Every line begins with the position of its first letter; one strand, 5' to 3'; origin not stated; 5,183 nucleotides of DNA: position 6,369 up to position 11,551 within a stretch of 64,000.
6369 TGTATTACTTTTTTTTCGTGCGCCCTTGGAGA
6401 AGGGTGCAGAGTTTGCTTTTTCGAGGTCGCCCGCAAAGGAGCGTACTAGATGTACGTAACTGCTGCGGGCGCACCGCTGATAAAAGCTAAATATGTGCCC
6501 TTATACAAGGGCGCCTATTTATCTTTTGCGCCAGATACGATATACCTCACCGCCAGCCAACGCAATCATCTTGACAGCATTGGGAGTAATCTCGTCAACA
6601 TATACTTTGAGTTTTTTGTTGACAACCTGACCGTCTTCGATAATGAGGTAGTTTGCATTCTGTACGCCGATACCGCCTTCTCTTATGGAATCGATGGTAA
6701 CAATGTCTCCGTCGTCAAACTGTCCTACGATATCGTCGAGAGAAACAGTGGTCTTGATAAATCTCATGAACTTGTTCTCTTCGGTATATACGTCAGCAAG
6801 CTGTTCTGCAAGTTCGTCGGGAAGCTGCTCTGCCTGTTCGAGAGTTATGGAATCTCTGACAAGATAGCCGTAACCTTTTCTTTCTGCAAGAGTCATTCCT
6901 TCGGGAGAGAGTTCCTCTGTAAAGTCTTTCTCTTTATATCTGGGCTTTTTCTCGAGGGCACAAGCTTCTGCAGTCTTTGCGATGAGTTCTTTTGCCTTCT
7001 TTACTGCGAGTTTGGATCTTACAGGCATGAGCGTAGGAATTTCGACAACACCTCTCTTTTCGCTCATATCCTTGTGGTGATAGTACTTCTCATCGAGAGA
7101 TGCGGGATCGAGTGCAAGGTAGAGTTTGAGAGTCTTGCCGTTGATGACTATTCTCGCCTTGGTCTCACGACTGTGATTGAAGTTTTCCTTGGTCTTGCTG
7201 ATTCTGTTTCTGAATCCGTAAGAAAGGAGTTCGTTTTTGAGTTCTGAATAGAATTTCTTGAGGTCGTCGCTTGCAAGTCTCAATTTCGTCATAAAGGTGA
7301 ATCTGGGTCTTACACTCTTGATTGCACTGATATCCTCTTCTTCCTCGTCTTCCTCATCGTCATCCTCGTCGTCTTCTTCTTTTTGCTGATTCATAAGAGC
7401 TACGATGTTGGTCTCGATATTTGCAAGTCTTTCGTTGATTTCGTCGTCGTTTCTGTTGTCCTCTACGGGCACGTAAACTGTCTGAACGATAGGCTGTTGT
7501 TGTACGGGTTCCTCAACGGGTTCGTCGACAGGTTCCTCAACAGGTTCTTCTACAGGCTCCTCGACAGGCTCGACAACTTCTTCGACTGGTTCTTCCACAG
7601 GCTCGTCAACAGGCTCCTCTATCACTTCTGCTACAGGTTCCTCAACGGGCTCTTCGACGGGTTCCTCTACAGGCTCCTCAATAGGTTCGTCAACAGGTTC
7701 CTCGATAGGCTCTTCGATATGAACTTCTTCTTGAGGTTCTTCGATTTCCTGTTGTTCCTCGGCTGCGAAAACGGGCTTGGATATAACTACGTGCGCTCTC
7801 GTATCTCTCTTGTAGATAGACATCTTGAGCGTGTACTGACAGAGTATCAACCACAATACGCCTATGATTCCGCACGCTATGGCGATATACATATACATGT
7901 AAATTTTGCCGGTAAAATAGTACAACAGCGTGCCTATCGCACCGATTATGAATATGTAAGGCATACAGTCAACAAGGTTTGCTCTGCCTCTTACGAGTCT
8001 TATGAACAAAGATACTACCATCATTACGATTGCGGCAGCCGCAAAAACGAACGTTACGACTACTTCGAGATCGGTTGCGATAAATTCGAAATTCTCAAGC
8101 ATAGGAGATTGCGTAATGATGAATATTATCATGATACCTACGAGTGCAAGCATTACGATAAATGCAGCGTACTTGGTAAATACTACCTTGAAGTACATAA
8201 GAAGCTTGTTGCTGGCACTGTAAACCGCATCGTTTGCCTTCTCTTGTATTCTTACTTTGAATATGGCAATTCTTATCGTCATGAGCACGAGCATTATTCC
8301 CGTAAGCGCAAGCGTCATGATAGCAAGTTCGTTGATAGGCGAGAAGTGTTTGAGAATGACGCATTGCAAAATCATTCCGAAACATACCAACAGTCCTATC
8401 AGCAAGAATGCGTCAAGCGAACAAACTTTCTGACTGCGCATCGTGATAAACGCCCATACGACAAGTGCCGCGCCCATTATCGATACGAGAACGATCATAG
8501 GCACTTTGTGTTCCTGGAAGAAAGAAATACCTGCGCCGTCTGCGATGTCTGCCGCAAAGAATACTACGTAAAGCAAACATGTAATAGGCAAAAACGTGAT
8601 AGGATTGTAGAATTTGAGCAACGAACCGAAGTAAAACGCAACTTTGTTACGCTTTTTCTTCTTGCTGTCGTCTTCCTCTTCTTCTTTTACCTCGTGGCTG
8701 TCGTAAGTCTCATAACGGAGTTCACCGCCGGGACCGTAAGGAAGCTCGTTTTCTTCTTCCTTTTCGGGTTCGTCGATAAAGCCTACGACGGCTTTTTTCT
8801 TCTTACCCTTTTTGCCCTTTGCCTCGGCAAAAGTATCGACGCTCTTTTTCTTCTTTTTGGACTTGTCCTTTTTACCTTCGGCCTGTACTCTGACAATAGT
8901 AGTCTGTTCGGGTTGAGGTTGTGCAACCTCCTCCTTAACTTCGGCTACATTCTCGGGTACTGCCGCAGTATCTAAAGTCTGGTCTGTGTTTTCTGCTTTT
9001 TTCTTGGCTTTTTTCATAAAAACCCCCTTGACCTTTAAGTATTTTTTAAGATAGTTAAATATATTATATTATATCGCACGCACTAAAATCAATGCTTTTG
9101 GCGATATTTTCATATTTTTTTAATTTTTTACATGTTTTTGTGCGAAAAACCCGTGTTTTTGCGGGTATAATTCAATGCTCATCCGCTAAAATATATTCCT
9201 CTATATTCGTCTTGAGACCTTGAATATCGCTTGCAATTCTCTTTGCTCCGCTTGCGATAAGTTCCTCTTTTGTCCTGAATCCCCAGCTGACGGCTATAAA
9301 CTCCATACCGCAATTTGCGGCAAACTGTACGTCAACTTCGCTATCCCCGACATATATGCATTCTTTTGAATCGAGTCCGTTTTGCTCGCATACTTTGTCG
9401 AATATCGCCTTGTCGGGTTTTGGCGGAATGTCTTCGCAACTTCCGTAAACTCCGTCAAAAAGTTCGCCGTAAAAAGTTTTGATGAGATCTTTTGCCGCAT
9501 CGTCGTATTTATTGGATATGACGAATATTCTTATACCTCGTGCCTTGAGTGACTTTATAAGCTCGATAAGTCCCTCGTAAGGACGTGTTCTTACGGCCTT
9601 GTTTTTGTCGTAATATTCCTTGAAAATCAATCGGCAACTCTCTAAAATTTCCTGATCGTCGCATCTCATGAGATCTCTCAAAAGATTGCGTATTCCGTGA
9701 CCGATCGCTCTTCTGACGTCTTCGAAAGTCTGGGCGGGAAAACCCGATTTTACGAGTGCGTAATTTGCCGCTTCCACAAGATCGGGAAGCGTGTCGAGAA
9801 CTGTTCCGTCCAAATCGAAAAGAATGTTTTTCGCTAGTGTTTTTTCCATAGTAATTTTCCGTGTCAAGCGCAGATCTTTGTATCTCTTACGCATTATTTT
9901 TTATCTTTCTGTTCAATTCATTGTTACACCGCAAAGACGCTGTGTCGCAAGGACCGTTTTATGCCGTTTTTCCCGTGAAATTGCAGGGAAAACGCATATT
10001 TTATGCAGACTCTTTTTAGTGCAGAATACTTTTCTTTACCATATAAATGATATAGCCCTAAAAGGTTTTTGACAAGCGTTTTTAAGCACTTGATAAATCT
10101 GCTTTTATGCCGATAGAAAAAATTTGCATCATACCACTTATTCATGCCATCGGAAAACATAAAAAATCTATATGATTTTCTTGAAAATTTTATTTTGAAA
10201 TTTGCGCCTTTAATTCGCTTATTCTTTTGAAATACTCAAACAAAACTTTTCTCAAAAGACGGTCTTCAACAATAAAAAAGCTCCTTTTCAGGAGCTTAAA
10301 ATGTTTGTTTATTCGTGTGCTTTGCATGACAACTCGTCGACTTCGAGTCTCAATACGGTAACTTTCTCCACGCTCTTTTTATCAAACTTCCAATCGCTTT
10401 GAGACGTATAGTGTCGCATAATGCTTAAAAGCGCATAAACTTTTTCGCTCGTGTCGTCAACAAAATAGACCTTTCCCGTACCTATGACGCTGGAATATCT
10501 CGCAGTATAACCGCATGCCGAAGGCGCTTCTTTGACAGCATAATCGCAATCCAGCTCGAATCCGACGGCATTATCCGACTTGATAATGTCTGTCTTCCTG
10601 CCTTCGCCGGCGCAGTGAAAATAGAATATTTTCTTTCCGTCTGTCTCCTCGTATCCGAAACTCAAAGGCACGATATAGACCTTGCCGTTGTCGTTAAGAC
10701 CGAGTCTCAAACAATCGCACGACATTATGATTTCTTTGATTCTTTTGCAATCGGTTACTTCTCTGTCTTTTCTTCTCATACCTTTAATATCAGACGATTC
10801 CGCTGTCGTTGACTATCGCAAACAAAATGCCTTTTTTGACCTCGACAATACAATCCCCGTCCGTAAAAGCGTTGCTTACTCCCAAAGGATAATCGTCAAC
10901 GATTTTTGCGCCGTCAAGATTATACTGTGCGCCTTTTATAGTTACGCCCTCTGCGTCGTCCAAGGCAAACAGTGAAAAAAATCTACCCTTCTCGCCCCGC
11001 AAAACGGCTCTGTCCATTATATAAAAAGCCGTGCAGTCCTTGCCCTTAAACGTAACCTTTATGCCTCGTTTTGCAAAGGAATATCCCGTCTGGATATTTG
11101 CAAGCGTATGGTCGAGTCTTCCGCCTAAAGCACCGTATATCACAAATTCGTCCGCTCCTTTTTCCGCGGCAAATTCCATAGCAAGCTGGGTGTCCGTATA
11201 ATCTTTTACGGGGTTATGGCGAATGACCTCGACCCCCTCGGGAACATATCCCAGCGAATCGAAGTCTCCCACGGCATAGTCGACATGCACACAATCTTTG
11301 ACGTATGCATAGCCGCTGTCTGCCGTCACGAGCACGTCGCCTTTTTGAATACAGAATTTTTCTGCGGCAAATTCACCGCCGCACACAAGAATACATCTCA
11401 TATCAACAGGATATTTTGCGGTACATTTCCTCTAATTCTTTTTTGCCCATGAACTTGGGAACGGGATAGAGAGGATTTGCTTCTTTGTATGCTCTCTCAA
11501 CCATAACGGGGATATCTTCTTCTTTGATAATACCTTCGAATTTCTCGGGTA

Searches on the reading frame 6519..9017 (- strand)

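Call 38: search_protein_families(library=pfam, proteins=[window:6519-9017:-], max_evalue=0.00001)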
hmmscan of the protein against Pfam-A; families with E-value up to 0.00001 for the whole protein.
window:6519-9017:- (832 aa): 1 family
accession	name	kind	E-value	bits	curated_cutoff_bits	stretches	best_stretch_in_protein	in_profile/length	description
PF00828.25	Ribosomal_L27A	-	6.6e-06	26.9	21.5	0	757-825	1-71/72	Ribosomal proteins 50S-L15, 50S-L18e, 60S-L27A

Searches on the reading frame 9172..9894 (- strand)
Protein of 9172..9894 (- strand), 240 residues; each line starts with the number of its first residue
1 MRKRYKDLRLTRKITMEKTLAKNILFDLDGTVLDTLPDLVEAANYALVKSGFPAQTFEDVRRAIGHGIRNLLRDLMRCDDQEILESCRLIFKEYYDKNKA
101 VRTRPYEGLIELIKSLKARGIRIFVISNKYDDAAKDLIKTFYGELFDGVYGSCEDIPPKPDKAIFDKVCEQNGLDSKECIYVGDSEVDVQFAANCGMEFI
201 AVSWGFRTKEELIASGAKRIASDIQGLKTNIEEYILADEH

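Call 38: search_protein_families(library=pfam, proteins=[window:9172-9894:-], max_evalue=0.00001)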
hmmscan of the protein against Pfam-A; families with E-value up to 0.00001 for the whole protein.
window:9172-9894:- (240 aa): 4 families
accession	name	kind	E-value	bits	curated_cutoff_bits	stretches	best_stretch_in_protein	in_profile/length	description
PF13419.12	HAD_2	-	7.5e-38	130.9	23.8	1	24-202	1-178/178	Haloacid dehalogenase-like hydrolase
PF00702.32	Hydrolase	-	1.2e-30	107.7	26.4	1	22-196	2-191/191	haloacid dehalogenase-like hydrolase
PF12710.13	HAD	-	1.6e-13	51.9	27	1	24-192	1-188/189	haloacid dehalogenase-like hydrolase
PF13242.12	Hydrolase_like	-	1.1e-10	41.7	22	1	159-224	4-72/75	HAD-hyrolase-like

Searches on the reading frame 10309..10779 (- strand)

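Call 38: search_protein_families(library=pfam, proteins=[window:10309-10779:-], max_evalue=0.00001)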
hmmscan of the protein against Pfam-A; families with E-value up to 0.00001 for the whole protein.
window:10309-10779:- (156 aa): 1 family
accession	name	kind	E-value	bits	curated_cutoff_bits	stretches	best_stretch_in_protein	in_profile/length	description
PF12900.13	Pyridox_ox_2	-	1.8e-15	57.5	27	1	13-153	4-139/140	Pyridoxamine 5'-phosphate oxidase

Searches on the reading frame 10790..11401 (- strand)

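Call 38: search_protein_families(library=pfam, proteins=[window:10790-11401:-], max_evalue=0.00001)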
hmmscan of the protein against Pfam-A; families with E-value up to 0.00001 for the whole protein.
window:10790-11401:- (203 aa): 2 families
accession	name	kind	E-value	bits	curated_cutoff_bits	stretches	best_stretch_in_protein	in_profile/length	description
PF04263.21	TPK_catalytic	-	8.5e-22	77.7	30.7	1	19-117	6-112/113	Thiamin pyrophosphokinase, catalytic domain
PF04265.19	TPK_B1_binding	-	4.1e-11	42.8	22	1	137-193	8-67/67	Thiamin pyrophosphokinase, vitamin B1 binding domain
